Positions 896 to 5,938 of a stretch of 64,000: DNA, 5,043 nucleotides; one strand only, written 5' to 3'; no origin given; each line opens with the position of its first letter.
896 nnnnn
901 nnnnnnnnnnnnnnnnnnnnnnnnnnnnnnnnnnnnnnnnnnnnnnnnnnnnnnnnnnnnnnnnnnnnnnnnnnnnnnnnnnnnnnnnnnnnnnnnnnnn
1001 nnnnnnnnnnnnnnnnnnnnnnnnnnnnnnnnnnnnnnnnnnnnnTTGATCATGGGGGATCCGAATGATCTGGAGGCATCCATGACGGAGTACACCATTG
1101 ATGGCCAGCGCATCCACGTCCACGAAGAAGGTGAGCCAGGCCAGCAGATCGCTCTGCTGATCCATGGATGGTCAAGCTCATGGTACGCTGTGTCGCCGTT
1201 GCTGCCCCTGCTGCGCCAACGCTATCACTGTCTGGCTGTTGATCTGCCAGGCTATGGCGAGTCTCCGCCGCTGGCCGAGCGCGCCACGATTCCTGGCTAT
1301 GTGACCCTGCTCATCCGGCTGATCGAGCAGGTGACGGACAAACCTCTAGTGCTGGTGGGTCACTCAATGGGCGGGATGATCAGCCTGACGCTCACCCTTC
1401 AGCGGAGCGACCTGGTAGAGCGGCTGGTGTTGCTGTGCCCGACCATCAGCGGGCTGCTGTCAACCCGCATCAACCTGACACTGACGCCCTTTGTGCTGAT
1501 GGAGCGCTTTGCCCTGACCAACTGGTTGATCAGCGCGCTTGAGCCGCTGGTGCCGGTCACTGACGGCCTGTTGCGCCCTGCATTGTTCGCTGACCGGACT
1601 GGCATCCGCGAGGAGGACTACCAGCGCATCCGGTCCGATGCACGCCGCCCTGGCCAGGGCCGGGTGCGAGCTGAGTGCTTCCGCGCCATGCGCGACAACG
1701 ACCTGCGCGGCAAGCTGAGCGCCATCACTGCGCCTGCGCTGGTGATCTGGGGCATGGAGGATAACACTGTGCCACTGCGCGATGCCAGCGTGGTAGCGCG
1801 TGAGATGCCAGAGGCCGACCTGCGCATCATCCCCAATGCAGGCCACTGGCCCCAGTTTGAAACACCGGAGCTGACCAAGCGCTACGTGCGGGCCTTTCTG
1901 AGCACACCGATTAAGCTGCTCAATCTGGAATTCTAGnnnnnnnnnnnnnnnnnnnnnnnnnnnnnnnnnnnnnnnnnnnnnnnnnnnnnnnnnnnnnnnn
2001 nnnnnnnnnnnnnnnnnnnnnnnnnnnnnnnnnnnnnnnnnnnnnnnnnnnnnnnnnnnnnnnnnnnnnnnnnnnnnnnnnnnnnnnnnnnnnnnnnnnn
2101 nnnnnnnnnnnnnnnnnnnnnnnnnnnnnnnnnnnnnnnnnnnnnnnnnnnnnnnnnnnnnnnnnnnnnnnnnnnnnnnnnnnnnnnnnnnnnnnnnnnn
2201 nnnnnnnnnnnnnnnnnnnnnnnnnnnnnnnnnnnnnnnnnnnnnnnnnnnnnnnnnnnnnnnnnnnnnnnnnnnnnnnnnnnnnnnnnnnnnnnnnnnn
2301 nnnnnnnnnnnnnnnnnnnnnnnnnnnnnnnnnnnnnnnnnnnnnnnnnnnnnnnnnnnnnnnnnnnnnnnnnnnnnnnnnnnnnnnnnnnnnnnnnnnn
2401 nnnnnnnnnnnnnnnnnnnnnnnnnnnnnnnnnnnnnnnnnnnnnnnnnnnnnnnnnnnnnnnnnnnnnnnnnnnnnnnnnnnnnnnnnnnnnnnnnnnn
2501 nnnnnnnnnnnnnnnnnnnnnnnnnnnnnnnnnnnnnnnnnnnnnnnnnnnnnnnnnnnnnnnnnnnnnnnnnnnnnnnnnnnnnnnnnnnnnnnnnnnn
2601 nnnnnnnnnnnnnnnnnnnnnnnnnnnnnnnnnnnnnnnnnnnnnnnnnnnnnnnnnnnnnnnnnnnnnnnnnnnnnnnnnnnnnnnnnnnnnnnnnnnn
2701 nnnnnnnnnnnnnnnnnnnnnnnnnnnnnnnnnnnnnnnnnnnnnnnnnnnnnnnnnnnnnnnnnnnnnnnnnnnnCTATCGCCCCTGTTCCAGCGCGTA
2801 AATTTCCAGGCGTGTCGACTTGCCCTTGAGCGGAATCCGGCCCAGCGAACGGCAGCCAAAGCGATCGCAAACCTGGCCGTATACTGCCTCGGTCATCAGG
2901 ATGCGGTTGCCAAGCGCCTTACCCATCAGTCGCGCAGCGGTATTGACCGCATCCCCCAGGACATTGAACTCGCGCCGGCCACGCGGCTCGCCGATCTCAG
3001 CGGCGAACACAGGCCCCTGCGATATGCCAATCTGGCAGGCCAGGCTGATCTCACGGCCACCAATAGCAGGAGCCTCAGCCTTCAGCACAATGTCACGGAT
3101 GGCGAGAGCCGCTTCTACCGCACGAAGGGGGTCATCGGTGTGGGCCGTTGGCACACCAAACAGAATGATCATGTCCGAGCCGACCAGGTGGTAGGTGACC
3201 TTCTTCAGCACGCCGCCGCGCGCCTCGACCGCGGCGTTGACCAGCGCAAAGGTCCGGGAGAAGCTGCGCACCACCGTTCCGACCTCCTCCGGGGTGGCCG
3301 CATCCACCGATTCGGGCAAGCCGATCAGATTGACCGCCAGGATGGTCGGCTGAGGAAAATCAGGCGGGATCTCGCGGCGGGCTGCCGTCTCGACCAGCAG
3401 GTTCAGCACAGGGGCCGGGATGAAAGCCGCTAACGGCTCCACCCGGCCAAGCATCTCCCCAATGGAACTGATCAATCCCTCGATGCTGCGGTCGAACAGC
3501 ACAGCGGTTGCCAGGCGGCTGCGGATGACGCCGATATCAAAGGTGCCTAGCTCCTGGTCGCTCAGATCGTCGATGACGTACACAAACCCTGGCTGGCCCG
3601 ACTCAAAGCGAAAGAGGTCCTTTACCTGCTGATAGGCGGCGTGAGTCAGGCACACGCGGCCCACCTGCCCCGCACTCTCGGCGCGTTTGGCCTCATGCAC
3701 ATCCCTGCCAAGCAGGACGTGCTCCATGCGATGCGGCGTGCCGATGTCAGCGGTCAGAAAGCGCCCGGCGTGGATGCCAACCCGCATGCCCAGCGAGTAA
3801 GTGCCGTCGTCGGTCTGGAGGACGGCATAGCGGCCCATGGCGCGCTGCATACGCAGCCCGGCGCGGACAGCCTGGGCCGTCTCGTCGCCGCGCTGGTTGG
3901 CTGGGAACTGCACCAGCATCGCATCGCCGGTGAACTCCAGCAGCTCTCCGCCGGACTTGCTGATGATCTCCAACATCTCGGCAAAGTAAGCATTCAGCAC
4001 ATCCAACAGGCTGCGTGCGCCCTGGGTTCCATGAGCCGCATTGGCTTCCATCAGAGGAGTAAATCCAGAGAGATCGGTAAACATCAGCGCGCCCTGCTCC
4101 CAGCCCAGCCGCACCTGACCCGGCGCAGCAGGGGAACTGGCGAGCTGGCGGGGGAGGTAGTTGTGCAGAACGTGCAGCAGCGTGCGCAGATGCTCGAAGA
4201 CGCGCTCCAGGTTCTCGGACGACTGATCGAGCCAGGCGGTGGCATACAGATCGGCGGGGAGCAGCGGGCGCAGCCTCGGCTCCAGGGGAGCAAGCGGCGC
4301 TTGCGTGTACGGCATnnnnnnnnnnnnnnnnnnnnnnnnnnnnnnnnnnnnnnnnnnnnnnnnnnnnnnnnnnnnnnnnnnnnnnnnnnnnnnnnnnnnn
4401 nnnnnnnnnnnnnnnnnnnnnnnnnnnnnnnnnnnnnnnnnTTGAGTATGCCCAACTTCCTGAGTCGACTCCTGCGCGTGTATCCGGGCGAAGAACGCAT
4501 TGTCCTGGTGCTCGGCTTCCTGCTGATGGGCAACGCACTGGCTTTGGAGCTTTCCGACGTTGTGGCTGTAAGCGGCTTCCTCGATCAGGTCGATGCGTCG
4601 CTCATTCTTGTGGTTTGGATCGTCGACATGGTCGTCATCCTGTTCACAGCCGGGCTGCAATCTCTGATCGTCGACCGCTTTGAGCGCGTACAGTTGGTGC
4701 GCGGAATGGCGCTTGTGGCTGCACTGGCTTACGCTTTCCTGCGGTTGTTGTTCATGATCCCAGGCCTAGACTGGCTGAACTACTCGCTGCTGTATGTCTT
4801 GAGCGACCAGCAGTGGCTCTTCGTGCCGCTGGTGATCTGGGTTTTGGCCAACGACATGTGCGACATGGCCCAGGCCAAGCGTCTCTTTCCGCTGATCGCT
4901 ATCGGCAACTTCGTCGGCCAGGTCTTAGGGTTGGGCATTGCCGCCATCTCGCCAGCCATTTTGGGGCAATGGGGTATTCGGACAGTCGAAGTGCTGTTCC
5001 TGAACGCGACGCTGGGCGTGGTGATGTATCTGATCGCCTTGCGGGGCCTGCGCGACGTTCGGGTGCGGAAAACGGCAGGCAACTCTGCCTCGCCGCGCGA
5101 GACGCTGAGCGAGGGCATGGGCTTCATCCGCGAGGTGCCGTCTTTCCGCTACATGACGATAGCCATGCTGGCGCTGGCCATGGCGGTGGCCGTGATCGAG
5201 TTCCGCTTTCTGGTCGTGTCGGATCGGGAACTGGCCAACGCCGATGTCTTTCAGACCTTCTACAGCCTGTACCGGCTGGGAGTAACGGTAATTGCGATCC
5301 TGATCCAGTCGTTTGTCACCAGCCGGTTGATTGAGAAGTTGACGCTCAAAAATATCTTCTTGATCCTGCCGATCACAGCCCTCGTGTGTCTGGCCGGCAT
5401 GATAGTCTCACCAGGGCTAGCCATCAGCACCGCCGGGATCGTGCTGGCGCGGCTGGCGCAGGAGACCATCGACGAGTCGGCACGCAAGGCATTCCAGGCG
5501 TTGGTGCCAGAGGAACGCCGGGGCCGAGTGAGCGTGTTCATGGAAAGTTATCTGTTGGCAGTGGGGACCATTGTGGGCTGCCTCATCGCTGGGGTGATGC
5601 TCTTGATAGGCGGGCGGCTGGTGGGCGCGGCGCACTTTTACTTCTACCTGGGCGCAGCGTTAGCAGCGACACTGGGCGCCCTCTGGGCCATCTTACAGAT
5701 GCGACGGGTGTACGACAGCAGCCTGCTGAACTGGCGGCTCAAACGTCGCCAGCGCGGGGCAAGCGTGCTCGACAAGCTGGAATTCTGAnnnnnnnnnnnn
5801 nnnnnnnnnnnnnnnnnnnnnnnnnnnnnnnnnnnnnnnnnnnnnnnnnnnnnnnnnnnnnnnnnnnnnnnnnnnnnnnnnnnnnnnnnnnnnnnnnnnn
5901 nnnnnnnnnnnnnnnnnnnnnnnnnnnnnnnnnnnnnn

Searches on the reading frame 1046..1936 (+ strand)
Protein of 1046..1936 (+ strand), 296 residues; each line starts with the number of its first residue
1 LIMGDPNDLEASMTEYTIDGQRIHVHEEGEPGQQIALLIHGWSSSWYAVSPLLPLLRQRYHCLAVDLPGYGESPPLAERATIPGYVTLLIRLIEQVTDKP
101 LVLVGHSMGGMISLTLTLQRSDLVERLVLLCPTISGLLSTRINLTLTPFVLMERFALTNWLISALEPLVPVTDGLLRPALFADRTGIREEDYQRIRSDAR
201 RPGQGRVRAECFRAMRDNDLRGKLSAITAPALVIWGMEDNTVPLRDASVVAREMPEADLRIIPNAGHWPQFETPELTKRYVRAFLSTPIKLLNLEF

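Call 57: search_protein_families(library=pfam, proteins=[window:1046-1936:+], max_evalue=0.00001)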
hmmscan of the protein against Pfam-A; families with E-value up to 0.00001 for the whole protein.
window:1046-1936:+ (296 aa): 5 families
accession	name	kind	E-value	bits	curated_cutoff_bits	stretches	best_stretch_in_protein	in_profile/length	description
PF12697.13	Abhydrolase_6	-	3.4e-31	110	26.3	1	37-276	2-213/217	Alpha/beta hydrolase family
PF00561.26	Abhydrolase_1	-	4.3e-29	102.3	25.8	1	37-273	4-244/245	alpha/beta hydrolase fold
PF12146.15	Hydrolase_4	-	2.9e-17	63.2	27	1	35-272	6-237/239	Serine aminopeptidase, S33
PF10230.15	LIDHydrolase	-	6.3e-08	33.1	27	1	93-170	78-157/262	Lipid-droplet associated hydrolase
PF00975.26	Thioesterase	-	8e-06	26.7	26.4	0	57-119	24-86/226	Thioesterase domain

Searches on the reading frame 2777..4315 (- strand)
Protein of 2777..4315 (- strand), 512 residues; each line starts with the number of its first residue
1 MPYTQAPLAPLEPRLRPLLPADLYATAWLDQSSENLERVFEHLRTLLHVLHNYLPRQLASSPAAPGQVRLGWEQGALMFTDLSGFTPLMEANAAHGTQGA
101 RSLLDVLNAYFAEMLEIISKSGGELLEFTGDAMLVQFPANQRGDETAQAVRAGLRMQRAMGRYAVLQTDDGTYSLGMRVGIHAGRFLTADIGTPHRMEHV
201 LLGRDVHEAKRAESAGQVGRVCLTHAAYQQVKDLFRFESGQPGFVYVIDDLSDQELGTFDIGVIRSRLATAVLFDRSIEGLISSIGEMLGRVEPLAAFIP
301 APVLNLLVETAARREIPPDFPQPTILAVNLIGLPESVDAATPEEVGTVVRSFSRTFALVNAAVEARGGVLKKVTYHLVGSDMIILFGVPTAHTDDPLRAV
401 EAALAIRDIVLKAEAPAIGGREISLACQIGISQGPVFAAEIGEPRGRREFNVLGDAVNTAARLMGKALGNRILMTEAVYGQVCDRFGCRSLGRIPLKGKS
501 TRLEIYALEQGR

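Call 57: search_protein_families(library=pfam, proteins=[window:2777-4315:-], max_evalue=0.00001)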
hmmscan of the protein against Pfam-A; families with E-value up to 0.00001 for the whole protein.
window:2777-4315:- (512 aa): 1 family
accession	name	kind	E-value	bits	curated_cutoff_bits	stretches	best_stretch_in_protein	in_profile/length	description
PF00211.25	Guanylate_cyc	-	3.3e-31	108.8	21.9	2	76-238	10-163/183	Adenylate and Guanylate cyclase catalytic domain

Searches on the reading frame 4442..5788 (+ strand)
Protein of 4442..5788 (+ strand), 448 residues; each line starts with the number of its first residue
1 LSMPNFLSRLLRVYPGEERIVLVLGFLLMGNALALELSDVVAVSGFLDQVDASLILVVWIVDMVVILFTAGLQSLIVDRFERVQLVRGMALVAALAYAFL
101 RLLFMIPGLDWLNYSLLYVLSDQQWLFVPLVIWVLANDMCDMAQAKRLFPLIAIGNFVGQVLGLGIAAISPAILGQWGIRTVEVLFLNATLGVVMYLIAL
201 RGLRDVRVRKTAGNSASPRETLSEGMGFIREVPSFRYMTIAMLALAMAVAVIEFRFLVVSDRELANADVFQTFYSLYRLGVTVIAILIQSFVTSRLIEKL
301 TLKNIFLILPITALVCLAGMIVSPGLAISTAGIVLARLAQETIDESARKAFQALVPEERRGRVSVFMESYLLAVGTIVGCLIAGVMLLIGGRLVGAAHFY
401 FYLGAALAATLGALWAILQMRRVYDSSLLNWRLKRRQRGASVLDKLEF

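Call 57: search_protein_families(library=pfam, proteins=[window:4442-5788:+], max_evalue=0.00001)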
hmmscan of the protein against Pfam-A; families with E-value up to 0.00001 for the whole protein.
window:4442-5788:+ (448 aa): 1 family
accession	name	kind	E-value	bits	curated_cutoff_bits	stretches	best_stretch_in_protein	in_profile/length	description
PF07690.21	MFS_1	-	4.2e-08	32.9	33.4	1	151-364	125-332/347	Major Facilitator Superfamily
